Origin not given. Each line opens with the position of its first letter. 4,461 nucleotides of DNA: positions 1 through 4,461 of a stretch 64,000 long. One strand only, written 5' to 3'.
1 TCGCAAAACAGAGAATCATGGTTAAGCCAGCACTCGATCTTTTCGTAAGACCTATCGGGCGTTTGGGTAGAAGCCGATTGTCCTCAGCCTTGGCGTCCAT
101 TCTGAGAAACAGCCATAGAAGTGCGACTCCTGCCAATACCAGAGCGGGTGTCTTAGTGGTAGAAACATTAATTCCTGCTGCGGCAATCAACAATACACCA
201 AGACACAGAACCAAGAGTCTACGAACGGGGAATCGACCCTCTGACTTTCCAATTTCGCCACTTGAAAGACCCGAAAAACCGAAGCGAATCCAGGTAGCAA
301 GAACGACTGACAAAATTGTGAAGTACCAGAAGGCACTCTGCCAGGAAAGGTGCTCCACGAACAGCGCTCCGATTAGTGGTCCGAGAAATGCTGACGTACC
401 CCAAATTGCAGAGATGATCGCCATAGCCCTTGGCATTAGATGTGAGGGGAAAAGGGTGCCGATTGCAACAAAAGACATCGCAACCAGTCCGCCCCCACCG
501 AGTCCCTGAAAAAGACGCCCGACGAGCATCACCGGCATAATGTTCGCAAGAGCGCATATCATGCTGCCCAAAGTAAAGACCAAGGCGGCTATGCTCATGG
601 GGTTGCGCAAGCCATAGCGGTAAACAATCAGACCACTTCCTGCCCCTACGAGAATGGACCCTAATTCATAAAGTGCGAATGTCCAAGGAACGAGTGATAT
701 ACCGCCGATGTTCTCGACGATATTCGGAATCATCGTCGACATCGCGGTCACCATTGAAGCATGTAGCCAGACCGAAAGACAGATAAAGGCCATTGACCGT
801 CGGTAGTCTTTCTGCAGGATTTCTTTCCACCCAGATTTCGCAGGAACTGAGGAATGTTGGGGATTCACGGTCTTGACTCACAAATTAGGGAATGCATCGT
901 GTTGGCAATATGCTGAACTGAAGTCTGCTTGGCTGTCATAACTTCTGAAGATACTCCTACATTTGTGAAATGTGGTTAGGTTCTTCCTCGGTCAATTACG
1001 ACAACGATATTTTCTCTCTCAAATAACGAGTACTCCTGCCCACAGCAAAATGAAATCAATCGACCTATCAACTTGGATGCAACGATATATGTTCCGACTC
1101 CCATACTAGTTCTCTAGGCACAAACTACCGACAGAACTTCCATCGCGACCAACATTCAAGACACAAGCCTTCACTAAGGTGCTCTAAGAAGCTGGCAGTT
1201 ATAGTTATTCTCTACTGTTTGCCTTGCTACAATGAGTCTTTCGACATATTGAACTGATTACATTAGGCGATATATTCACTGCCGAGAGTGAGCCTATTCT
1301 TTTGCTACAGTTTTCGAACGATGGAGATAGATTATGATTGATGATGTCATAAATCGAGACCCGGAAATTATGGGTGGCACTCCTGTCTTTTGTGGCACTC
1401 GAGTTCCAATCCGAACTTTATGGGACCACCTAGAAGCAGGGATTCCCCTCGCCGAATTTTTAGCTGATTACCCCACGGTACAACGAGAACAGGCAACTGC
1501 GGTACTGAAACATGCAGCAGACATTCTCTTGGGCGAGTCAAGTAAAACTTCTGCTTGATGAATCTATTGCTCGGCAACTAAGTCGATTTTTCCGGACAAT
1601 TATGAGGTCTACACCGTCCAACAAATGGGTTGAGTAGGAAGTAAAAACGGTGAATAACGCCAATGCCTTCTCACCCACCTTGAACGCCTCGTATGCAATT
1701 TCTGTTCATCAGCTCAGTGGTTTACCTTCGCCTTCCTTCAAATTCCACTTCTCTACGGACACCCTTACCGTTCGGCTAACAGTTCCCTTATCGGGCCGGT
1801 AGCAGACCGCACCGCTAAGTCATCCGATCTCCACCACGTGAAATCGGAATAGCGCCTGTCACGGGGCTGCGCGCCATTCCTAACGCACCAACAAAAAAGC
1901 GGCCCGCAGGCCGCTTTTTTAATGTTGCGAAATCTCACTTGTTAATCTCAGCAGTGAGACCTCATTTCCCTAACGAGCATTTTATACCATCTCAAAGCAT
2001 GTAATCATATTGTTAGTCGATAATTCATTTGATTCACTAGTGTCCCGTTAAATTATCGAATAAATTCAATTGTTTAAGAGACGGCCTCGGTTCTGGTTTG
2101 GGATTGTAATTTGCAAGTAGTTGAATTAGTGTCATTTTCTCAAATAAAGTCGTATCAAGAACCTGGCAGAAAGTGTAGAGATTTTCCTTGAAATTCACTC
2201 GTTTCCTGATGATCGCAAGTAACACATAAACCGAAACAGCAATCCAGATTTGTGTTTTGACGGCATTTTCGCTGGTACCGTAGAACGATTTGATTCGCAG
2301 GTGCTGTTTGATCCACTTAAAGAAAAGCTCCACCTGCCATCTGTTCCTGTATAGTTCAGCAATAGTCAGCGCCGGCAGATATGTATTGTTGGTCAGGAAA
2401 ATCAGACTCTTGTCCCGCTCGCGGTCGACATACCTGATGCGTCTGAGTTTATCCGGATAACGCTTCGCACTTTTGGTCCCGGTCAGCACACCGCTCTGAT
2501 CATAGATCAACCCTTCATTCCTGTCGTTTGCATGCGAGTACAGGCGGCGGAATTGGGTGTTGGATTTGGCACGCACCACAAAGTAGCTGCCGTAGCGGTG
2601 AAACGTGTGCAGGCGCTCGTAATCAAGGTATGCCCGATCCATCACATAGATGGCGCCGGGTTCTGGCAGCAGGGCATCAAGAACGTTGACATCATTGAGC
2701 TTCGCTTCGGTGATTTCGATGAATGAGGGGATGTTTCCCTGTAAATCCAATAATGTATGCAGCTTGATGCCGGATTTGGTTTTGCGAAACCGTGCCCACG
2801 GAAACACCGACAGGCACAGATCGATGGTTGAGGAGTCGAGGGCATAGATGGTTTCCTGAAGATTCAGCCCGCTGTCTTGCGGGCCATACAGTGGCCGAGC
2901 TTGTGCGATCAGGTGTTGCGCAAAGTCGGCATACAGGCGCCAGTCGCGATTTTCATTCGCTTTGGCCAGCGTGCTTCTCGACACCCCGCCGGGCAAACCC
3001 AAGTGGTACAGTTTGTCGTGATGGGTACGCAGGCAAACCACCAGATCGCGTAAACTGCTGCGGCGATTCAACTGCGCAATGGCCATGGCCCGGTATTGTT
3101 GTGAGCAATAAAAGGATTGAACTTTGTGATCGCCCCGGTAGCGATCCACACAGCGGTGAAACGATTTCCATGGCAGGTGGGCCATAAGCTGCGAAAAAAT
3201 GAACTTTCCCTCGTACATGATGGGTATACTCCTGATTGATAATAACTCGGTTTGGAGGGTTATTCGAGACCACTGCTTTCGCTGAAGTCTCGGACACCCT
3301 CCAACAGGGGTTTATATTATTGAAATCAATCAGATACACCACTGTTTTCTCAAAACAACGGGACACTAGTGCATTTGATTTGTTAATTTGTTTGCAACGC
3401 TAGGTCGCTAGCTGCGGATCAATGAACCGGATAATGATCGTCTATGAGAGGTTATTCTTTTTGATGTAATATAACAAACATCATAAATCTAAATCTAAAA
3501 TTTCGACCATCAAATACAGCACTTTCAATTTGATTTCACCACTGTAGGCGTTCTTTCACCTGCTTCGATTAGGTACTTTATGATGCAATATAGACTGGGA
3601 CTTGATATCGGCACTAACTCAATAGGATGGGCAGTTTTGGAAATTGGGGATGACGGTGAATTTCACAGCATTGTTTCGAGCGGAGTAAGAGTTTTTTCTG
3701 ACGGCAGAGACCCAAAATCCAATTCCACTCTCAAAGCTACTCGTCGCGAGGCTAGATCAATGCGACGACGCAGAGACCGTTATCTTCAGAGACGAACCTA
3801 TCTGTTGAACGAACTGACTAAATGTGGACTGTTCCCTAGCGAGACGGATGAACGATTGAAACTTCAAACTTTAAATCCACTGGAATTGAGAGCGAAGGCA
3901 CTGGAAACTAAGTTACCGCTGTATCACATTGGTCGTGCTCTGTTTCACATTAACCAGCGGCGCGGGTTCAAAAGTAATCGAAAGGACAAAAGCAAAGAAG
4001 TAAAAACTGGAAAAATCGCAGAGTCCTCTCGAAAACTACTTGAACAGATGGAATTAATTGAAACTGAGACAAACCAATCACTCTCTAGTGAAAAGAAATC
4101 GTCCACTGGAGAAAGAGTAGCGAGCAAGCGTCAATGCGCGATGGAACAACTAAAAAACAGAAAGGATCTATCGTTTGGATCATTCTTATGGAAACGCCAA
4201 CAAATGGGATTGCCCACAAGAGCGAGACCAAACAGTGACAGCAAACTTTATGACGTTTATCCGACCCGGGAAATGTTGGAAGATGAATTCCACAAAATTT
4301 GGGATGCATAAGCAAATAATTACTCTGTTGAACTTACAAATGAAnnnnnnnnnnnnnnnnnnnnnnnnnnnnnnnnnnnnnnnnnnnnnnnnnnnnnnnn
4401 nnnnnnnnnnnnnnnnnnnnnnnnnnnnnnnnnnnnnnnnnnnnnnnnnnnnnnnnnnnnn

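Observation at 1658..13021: Type II-C CRISPR-Cas9 locus caught while mobile elements dismantle it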

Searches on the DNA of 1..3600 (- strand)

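Call 12: search_rna_families(source=window, start=1, end=3600, threshold=evalue, max_evalue=1, show_alignments=4)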
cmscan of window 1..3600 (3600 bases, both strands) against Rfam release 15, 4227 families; matches with E-value up to 1: 3.
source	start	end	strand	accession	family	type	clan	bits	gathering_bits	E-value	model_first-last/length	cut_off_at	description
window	1579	1759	-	RF02001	group-II-D1D4-3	Intron;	CL00102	49.6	32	3.1e-08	1-170/170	no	Group II catalytic intron D1-D4-3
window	1889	1978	-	RF02059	STnc50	Gene; sRNA;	-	24.6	55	0.5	1-84/84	no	Salmonella enterica sRNA STnc40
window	2574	2699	+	RF02257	adapt33_3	Gene; lncRNA;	-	19.1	70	0.55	1-140/140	no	Adaptive response 33 conserved region 3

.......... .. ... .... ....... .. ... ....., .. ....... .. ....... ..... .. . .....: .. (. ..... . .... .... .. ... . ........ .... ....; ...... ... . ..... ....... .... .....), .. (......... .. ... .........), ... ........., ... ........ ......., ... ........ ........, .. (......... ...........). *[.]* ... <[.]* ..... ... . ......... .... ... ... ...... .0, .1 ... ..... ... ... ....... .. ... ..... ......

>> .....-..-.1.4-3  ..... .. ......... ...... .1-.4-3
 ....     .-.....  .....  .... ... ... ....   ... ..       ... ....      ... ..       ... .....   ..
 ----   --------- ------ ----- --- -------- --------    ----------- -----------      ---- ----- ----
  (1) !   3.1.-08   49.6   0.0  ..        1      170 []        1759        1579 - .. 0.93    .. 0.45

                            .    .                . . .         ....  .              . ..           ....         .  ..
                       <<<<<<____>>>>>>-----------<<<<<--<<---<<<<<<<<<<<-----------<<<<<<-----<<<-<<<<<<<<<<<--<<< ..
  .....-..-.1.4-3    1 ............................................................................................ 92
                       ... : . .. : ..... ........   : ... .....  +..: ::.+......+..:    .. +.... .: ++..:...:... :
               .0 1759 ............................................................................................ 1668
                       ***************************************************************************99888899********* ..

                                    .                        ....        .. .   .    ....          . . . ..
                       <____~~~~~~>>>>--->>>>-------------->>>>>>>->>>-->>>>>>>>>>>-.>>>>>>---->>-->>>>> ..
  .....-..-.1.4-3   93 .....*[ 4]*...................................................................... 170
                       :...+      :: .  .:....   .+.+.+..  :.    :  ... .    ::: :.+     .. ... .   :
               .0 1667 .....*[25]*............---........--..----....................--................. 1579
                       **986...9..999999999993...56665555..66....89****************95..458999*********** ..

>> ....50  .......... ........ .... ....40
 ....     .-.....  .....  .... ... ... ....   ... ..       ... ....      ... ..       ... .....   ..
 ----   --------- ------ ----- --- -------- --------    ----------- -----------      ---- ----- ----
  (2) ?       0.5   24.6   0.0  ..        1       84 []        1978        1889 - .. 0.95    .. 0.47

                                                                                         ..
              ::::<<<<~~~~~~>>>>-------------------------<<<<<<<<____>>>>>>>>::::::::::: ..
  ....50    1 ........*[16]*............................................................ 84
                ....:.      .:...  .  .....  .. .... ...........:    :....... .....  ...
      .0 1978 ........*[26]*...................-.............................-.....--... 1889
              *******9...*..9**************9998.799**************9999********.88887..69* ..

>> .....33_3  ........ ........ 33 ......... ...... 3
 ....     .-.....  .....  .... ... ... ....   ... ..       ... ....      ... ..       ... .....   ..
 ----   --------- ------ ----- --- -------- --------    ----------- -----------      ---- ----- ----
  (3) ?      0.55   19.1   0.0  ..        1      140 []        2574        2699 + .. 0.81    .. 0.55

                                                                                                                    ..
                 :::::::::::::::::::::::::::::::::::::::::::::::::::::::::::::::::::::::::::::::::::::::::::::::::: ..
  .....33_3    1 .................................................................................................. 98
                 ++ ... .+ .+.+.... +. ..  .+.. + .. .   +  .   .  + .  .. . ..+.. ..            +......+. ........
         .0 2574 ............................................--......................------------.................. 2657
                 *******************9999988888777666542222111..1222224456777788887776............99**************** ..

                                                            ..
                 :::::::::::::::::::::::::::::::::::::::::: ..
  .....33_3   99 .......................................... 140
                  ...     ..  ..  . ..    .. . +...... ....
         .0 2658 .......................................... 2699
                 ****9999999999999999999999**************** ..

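Call 60: search_dna_similar(query=window:1640-1900:-, collection=plasmids, mode=distant, max_evalue=0.001, max_rows=12)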
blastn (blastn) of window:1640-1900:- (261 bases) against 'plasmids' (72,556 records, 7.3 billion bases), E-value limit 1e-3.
Records with a match: 30; places in all: 30; records where one place covers at least 80% of the query: 6.
Best place of each record, by identity: 60-80% 30.
By first word of the organism name: Escherichia 5; Brucella 4; Klebsiella 3; Citrobacter 3; Lacticaseibacillus 2; Serratia 1; Enterobacter 1; Pantoea 1; Sinorhizobium 1; Pseudomonas 1; and 8 more.
By predicted mobility (MOB-suite, as given by PLSDB): conjugative 14; non-mobilizable 11; mobilizable 5.
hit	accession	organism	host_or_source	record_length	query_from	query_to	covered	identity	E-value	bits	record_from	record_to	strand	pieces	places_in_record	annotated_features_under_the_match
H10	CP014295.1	Klebsiella pneumoniae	Homo sapiens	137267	1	234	90%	78.9%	2e-45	188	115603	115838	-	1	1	none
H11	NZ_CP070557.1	Citrobacter freundii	Homo sapiens,abscess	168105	1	234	90%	78.9%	2e-45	188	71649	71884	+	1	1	none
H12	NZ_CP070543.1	Citrobacter freundii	Homo sapiens,endotracheal tube swab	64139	1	234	90%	78.9%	2e-45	188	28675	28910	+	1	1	none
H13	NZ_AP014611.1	Serratia marcescens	-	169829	1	234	90%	78.9%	2e-45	188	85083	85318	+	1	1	none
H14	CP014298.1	Klebsiella pneumoniae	Homo sapiens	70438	3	234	89%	79.1%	2e-45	189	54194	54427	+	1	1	none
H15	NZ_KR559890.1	Enterobacter cloacae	-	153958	3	236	90%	74.8%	2e-28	133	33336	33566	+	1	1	none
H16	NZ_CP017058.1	Citrobacter freundii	Homo sapiens,Human urine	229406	3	202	77%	77.7%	7e-33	148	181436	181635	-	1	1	none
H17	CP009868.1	Pantoea sp. PSNIH2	hand rail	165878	3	202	77%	75.4%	2e-26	125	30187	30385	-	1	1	none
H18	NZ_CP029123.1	Escherichia coli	-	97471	3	202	77%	71.8%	1e-16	94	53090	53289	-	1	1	none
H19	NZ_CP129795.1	Klebsiella pneumoniae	Homo sapiens,whole organism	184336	3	202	77%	71.8%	1e-16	94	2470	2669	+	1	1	none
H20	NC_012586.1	Sinorhizobium fredii NGR234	-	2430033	77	217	54%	71.0%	3e-6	60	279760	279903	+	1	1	record has no annotation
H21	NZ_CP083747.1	Pseudomonas sp. p1(2021b)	biogas slurry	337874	79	216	53%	70.7%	1e-4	55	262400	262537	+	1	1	none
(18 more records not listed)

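Call 61: get_annotated_region(hit=H13, flank=3000)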
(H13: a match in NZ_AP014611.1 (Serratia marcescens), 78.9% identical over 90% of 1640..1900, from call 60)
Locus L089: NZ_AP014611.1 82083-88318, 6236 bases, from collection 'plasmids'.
description: Serratia marcescens strain 11663 plasmid p11663, complete sequence
organism: Serratia marcescens (NCBI taxid 615)
taxonomy: Bacteria; Pseudomonadota; Gammaproteobacteria; Enterobacterales; Yersiniaceae; Serratia; Serratia marcescens
host: -; source: -; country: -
typing (MOB-suite, as given by PLSDB): conjugative; replicon IncC; relaxase MOBH,MOBH; mating-pair formation MPF_F
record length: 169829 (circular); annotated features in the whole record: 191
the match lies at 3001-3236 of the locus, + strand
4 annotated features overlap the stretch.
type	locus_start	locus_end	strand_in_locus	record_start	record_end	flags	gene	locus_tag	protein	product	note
CDS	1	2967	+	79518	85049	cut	-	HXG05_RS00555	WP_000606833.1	Ig-like domain-containing protein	-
CDS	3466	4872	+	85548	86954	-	ltrA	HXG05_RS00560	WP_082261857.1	group II intron reverse transcriptase/maturase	GO:0000373 - Group II intron splicing [Evidence IEA]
CDS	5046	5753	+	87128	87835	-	-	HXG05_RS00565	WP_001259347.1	DsbC family protein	-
CDS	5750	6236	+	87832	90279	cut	traC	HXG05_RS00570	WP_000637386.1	type IV secretion system protein TraC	-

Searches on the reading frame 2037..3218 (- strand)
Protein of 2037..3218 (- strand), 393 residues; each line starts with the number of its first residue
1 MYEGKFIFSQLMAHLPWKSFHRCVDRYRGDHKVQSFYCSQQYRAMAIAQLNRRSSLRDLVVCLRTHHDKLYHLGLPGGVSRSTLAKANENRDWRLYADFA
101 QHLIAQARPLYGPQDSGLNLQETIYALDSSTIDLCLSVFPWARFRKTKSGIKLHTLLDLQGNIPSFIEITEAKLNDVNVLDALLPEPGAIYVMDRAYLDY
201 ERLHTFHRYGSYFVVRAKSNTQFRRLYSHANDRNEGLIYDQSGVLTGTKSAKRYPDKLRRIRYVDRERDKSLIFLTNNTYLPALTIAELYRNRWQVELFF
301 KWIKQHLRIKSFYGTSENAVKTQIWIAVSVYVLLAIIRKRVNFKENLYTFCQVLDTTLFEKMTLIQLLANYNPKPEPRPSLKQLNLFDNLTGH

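Call 4: search_protein_families(library=pfam, proteins=[window:2037-3218:-])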
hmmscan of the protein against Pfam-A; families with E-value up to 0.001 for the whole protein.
window:2037-3218:- (393 aa): 3 families
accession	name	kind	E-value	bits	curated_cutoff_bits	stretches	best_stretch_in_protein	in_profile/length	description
PF01609.27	DDE_Tnp_1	-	4.7e-33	115.1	23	1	121-333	3-200/200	Transposase DDE domain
PF14294.11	DUF4372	-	3.6e-27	94.8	25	1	4-75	2-73/74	Domain of unknown function (DUF4372)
PF13701.12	DDE_Tnp_1_4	-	2e-05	23.5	34.7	1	191-346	220-382/435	Transposase DDE domain group 1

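Call 33: search_protein_families(library=ncbifam, proteins=[window:2037-3218:-])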
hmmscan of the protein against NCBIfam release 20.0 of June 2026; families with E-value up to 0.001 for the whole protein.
window:2037-3218:- (393 aa): 11 families
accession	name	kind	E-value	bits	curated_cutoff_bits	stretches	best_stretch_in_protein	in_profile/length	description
NF033592.1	transpos_IS4_1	equivalog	3.2e-82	276.3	115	1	13-337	3-331/332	IS4 family transposase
NF033559.2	transpos_IS1634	equivalog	1.5e-14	53.9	100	1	272-367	361-455/483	IS1634 family transposase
NF049925.1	transpos_IS4_4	equivalog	9.7e-13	47.6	250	1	222-343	255-376/449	IS4 family transposase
NF049921.1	transpos_IS701_2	equivalog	7.5e-09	35.4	250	1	191-350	148-301/318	IS701 family transposase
NF033580.1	transpos_IS5_3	equivalog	1.9e-08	34.1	110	1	284-332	209-257/258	IS5 family transposase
NF049999.1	transpos_IS701_3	equivalog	6.3e-08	31.9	170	1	260-336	278-359/412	IS701 family transposase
NF033540.2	transpos_IS701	equivalog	1.6e-06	27.6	150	1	264-336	288-361/363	IS701 family transposase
NF033590.1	transpos_IS4_3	equivalog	6.6e-06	25.4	160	1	282-383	267-366/405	IS4 family transposase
NF033520.1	transpos_IS982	equivalog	1.5e-05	24.7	130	1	150-222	113-186/243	IS982 family transposase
NF033591.1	transpos_IS4_2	equivalog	2.6e-05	23.5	152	1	182-307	112-250/340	IS4 family transposase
NF033539.1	transpos_IS1380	equivalog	0.00023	19.9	180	1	190-342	210-380/419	IS1380 family transposase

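Call 64: find_encoding_contigs(protein=window:2037-3218:-, flank=3000, max_places=10)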
Protein window:2037-3218:- (393 aa): 1 contig read that carries it; 1 place shown.
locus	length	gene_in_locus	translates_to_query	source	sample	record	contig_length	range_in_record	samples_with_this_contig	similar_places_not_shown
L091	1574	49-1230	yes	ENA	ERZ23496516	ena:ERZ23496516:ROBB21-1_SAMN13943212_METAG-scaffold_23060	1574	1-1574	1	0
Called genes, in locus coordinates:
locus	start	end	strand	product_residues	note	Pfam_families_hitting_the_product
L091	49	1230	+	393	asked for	PF14294:DUF4372, PF01609:DDE_Tnp_1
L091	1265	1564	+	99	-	-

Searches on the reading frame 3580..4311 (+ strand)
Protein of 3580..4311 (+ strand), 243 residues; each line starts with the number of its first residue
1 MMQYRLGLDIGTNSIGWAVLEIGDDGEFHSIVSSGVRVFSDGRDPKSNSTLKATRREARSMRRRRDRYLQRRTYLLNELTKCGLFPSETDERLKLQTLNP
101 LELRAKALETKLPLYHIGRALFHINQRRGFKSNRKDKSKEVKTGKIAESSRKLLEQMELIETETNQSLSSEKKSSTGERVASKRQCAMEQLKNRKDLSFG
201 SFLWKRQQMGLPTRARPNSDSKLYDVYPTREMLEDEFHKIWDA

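Call 4: search_protein_families(library=pfam, proteins=[window:3580-4311:+])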
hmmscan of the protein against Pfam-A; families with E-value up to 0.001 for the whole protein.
window:3580-4311:+ (243 aa): 0 families

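Call 33: search_protein_families(library=ncbifam, proteins=[window:3580-4308:+])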
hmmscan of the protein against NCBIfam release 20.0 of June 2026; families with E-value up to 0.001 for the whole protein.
window:3580-4308:+ (243 aa): 1 family
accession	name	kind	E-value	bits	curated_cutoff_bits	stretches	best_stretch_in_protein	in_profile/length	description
TIGR01865.2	cas_Csn1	equivalog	2.5e-44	151.9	100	1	4-242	1-218/1070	type II CRISPR RNA-guided endonuclease Cas9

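Call 76: find_encoding_contigs(protein=window:3580-4308:+, flank=10000, max_places=6)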
Protein window:3580-4308:+ (243 aa): no gene with exactly this product is on record in the collection.
